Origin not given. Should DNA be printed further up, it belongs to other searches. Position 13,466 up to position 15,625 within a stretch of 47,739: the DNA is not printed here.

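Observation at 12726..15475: Prokaryotic viperin coupled to a 619-aa HTH/TPR partner, nested between pglW and pglX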

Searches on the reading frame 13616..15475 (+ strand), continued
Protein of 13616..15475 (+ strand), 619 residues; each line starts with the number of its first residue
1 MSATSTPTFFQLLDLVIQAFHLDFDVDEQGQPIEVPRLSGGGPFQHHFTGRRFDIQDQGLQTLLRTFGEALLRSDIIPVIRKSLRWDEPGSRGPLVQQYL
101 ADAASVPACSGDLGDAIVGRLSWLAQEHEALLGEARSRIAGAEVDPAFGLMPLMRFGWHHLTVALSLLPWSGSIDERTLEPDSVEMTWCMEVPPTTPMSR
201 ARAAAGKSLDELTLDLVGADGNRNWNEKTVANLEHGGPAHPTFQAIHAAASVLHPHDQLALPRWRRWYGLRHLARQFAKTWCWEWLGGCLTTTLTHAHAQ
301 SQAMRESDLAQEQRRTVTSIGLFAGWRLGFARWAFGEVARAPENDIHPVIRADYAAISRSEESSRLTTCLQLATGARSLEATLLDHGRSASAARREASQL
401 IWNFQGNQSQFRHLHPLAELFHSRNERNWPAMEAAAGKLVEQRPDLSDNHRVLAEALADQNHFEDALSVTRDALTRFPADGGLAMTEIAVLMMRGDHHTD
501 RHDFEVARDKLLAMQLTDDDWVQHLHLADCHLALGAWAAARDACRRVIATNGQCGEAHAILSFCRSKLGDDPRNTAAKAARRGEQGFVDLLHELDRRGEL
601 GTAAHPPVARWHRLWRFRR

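Call 33: search_protein_representatives(alignment_id=A1)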
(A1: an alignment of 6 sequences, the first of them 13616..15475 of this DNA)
Query: 6 sequences, 614 profile positions. Proteins with E-value up to 0.001 (for the whole library): 344; up to 1e-10: 23; up to 1e-30: 13. The best 150 are listed.
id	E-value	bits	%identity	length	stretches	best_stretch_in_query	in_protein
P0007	1.8e-242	822.7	-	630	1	1-613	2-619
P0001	1.6e-226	770.0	-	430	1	181-614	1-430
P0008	7.3e-160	549.9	-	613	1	1-609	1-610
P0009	1.5e-155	535.6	-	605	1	5-609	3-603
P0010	1.8e-154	532.1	-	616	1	3-609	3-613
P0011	1.0e-130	453.6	-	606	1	9-609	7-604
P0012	7.1e-129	447.5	-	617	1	5-609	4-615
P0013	3.6e-128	445.2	-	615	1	1-609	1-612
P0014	1.7e-125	436.3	-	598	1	1-595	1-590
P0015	9.4e-121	420.7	-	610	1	5-609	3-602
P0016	3.0e-105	369.5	-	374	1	1-366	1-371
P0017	1.9e-77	277.6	-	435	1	171-608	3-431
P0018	9.7e-34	133.3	-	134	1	478-609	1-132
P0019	3.4e-19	85.2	-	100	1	507-608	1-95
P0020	4.3e-15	71.7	-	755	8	418-471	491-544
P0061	5.9e-08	48.1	-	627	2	219-587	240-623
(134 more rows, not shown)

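Call 36: find_homologous_proteins(query=A2, max_evalue=1e-10)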
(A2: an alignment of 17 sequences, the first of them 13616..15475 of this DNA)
Query A2 (17 sequences) (619 aa, profile of the alignment): 6 proteins with E <= 1e-10 among 8000 candidates.
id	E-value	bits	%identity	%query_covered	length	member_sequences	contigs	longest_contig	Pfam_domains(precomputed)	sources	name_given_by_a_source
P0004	7.2e-278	941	53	100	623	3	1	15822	-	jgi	jgi:tetratricopeptide (TPR) repeat protein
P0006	1.3e-277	940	50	100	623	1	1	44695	PF14559.13,PF13428.13,PF07719.24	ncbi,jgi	jgi:tetratricopeptide (TPR) repeat protein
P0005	5.1e-276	935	51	100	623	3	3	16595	PF13432.13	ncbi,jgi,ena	jgi:tetratricopeptide (TPR) repeat protein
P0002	3.4e-275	933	59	100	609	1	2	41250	PF13432.13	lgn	-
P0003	2.6e-273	926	56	100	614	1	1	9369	PF13432.13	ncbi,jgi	jgi:hypothetical protein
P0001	5.5e-172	592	100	69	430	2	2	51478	PF14559.13,PF13428.13,PF07719.24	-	-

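Call 37: predict_structure(alignment_id=A1)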
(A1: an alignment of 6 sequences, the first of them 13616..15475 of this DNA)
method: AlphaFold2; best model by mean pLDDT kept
length: 619 residues; sequences in the alignment: 6
mean_pLDDT: 50.5   pTM: 0.38
mean pLDDT of the five models: 50.5, 49.6, 46.8, 45.0, 37.3
residues with pLDDT >= 90: 14; 70-90: 124; 50-70: 100; < 50: 381
segments of 3 or more residues with pLDDT < 50: 1-195, 237-240, 259-263, 265-351, 356-384, 386-419, 421-426, 604-619
pLDDT, mean of each block of 10 residues (from residue 1): 26 34 35 33 29 33 33 32 30 32 28 32 34 33 30 36 36 32 30 47 70 73 63 52 61 63 45 39 35 41 40 39 44 40 42 48 47 42 47 42 33 41 55 70 65 77 90 85 80 74 87 82 81 83 85 71 78 51 62 68 46 34
secondary structure, 60 per line:
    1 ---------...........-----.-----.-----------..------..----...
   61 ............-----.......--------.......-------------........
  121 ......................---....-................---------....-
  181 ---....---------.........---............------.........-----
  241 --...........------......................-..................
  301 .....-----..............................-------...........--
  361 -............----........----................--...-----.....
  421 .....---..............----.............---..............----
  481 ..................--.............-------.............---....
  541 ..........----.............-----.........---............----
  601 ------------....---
elements in order: H10-20 H58-72 H78-84 H93-99 H113-142 H146-149 H151-166 H176-179 H184-187 H197-205 H209-220 H227-235 H243-253 H260-281 H283-305 H311-340 H348-358 H362-373 H378-385 H390-405 H416-425 H429-442 H447-459 H463-476 H481-498 H501-513 H521-533 H537-550 H555-567 H573-581 H585-596 H613-616

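Call 39: find_encoding_contigs(protein=P0008, flank=10000, max_places=3)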
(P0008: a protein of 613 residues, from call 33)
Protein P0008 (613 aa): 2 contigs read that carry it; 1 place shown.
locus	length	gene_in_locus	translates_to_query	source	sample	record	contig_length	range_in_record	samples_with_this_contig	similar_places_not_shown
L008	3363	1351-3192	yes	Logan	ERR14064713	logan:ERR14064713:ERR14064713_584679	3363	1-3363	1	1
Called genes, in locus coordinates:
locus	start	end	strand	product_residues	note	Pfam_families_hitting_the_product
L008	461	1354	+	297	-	PF04055:Radical_SAM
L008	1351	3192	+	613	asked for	PF13432:TPR_16 (faint)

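Call 40: find_encoding_contigs(protein=P0011, flank=10000, max_places=2)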
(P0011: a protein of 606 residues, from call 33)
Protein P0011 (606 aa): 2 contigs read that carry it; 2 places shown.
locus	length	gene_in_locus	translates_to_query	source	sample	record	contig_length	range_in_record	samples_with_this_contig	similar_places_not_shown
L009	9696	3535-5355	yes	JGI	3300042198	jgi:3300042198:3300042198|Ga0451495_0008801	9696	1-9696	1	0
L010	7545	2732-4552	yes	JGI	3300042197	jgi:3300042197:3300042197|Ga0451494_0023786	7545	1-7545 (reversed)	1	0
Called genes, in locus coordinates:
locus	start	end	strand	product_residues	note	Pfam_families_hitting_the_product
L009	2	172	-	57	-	?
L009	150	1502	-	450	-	PF02195:ParB_N (weak), PF01555:N6_N4_Mtase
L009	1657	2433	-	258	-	-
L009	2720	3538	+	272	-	PF04055:Radical_SAM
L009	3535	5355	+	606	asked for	PF14559:TPR_19 (faint)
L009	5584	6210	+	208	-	PF00717:Peptidase_S24 (weak)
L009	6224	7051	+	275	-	PF00535:Glycos_transf_2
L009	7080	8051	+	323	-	PF04055:Radical_SAM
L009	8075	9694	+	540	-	?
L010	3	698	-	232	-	?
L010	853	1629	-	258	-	-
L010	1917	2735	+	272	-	PF04055:Radical_SAM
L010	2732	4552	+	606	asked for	PF14559:TPR_19 (faint)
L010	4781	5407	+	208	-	PF00717:Peptidase_S24 (weak)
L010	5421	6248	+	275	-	PF00535:Glycos_transf_2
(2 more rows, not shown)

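Call 41: find_encoding_contigs(protein=P0014, flank=10000, max_places=2)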
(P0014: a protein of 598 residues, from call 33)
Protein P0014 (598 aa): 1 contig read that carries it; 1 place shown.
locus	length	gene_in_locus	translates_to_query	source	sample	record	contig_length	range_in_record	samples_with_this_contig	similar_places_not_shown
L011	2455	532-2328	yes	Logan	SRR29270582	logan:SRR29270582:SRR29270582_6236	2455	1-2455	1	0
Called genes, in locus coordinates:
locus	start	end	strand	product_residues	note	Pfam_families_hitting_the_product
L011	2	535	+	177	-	?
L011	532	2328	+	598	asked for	-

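Call 42: find_encoding_contigs(protein=P0061, flank=10000, max_places=2)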
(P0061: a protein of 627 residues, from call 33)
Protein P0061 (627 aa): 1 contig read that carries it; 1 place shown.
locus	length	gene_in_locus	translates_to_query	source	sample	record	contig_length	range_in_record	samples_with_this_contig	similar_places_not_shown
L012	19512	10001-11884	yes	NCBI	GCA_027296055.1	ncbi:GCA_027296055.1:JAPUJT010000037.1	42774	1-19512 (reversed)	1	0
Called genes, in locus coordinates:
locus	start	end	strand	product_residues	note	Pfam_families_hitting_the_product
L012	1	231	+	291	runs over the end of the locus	-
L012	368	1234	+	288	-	-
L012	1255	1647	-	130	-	-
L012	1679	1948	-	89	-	-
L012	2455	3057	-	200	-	-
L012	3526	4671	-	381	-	PF02899:Phage_int_SAM_1 (weak), PF22022:Phage_int_M, PF00589:Phage_integrase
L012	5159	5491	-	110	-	-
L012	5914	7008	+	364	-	PF01446:Rep_1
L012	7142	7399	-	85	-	-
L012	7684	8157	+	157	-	PF19067:DUF5763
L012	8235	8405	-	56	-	-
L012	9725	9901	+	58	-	-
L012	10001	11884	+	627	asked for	PF13424:TPR_12 (faint), PF13428:TPR_14 (faint), PF13432:TPR_16 (faint), PF12895:ANAPC3 (faint), PF00515:TPR_1 (faint), PF07719:TPR_2 (faint), PF14559:TPR_19 (weak), PF25062:ARM_TT21_N (weak), +1 more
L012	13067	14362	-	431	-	PF13560:HTH_31 (faint), PF01381:HTH_3 (faint)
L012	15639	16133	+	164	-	-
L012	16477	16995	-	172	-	-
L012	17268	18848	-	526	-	PF25390:WD40_RLD, PF00415:RCC1, PF13540:RCC1_2, PF25390:WD40_RLD, PF00415:RCC1, PF13540:RCC1_2, PF00415:RCC1, PF00415:RCC1, +4 more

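Call 43: find_encoding_contigs(protein=P0009, flank=10000, max_places=2)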
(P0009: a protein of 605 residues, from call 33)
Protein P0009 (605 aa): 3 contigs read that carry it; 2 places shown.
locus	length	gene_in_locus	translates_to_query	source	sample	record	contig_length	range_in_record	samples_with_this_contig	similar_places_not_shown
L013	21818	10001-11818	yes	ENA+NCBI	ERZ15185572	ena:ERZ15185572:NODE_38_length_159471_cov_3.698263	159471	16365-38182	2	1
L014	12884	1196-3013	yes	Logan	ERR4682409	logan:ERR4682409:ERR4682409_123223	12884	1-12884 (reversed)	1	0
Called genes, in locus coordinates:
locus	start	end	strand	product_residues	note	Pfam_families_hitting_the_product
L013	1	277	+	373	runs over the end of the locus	-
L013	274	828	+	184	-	-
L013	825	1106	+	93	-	-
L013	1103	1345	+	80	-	PF12728:HTH_17 (faint)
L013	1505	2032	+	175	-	-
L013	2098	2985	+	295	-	PF02899:Phage_int_SAM_1 (weak), PF00589:Phage_integrase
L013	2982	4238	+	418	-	PF00589:Phage_integrase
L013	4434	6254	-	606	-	PF10592:AIPR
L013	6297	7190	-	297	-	PF02086:MethyltransfD12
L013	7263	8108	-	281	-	PF24739:DUF7690, PF24736:DUF7687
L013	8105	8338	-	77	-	PF01381:HTH_3 (weak), PF13560:HTH_31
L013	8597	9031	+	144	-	PF00589:Phage_integrase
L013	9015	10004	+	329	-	PF04055:Radical_SAM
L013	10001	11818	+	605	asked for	PF13424:TPR_12 (faint)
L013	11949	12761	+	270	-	-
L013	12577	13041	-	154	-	-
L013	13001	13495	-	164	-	PF10137:CAP12-PCTIR_TIR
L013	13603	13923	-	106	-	PF11867:T1RH-like_C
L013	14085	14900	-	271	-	PF13588:HSDR_N_2 (weak)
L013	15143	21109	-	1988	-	PF13195:DUF4011, PF13086:AAA_11, PF13245:AAA_19 (faint), PF13604:AAA_30 (faint), PF13086:AAA_11 (weak), PF13087:AAA_12, PF18741:MTES_1575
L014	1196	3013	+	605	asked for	PF13424:TPR_12 (faint)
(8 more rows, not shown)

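Call 45: predict_structure(alignment_id=A2)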
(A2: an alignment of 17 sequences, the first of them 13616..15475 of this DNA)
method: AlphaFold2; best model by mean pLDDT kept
length: 619 residues; sequences in the alignment: 17
mean_pLDDT: 87.4   pTM: 0.66
mean pLDDT of the five models: 87.4, 86.7, 85.9, 85.7, 84.7
residues with pLDDT >= 90: 343; 70-90: 227; 50-70: 40; < 50: 9
segments of 3 or more residues with pLDDT < 50: 1-3, 614-619
pLDDT, mean of each block of 10 residues (from residue 1): 64 91 91 80 67 71 92 93 90 91 89 91 90 74 78 92 95 90 87 92 94 88 78 93 94 93 96 92 86 89 89 95 94 89 76 93 90 87 91 88 76 68 80 92 87 94 97 94 93 94 97 88 92 95 93 86 93 87 85 89 84 49
secondary structure, 60 per line:
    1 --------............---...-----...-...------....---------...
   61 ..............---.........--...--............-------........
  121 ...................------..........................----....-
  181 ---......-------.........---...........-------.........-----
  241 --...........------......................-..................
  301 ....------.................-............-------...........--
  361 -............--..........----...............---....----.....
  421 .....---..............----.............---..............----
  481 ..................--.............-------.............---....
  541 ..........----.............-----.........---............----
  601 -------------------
elements in order: H9-20 E24-26 E32-34 H45-48 H58-74 H78-86 H94-105 H113-139 H146-171 H176-179 H184-189 H197-205 H209-219 H227-235 H243-253 H260-281 H283-304 H311-327 H329-340 H348-358 H362-373 H376-385 H390-404 H408-411 H416-425 H429-442 H447-459 H463-476 H481-498 H501-513 H521-533 H537-550 H555-567 H573-581 H585-596

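Call 48: fold_search(model_id=the predicted structure, library=pdb)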
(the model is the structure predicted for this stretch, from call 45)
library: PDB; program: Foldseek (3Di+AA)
matches with E <= 10: 1077; with E <= 0.001: 0
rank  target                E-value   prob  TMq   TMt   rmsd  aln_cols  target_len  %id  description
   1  5g04_Y                4.6e-03  1.00  0.27  0.33  20.5       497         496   12  Structure of the human APC-Cdc20-Hsl1 complex (released 2016-05-25)
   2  3vtx_A                7.5e-03  1.00  0.19  0.55   9.7       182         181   14  Crystal structure of MamA protein (released 2012-10-31)
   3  6ait_B                7.8e-03  1.00  0.22  0.32  21.9       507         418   13  Crystal structure of E. coli BepA (released 2018-12-26)
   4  6bq1_B                7.8e-03  0.99  0.25  0.23  24.1       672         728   13  Human PI4KIIIa lipid kinase complex (released 2017-12-13)
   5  6q6g_Y                8.4e-03  1.00  0.23  0.27  22.5       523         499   12  Cryo-EM structure of the APC/C-Cdc20-Cdk2-cyclinA2-Cks2 complex, the D1 box class (released 2019-09-11)
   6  6ait_C                8.7e-03  1.00  0.22  0.32  21.4       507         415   14  Crystal structure of E. coli BepA (released 2018-12-26)
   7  3ash_A                9.0e-03  1.00  0.22  0.67   5.8       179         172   12  MamA D159K mutant 1 (released 2011-07-20)
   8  8a3t_H                1.0e-02  1.00  0.25  0.30  23.8       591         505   13  S. cerevisiae APC/C-Cdh1 complex (released 2022-08-31)
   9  8a3t_F                1.2e-02  1.00  0.25  0.31  25.1       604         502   12  S. cerevisiae APC/C-Cdh1 complex (released 2022-08-31)
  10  5dse_C                1.2e-02  0.85  0.16  0.14  29.9       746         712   13  Crystal Structure of the TTC7B/Hyccin Complex (released 2015-12-02)
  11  6eou                  1.5e-02  1.00  0.27  0.46  12.0       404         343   14  O-GlcNAc transferase TPR domain with the intellectual disability associated mutation L254F (released 2018-05-09)
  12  9b9g_D                1.5e-02  0.99  0.25  0.27  25.5       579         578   15  Structure of the PI4KA complex bound to Calcineurin (released 2024-09-11)
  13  8h6j_4G               1.6e-02  0.98  0.22  0.18  23.6       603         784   12  Cryo-EM structure of human exon-defined spliceosome in the mature pre-B state. (released 2024-05-01)
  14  9qhc_A                1.7e-02  1.00  0.24  0.49  15.4       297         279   13  Crystal structure of 8-repeat CTPR protein with eliminated coordination sites (released 2025-10-22)
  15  3vtx_B                1.7e-02  1.00  0.21  0.62   4.7       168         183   16  Crystal structure of MamA protein (released 2012-10-31)
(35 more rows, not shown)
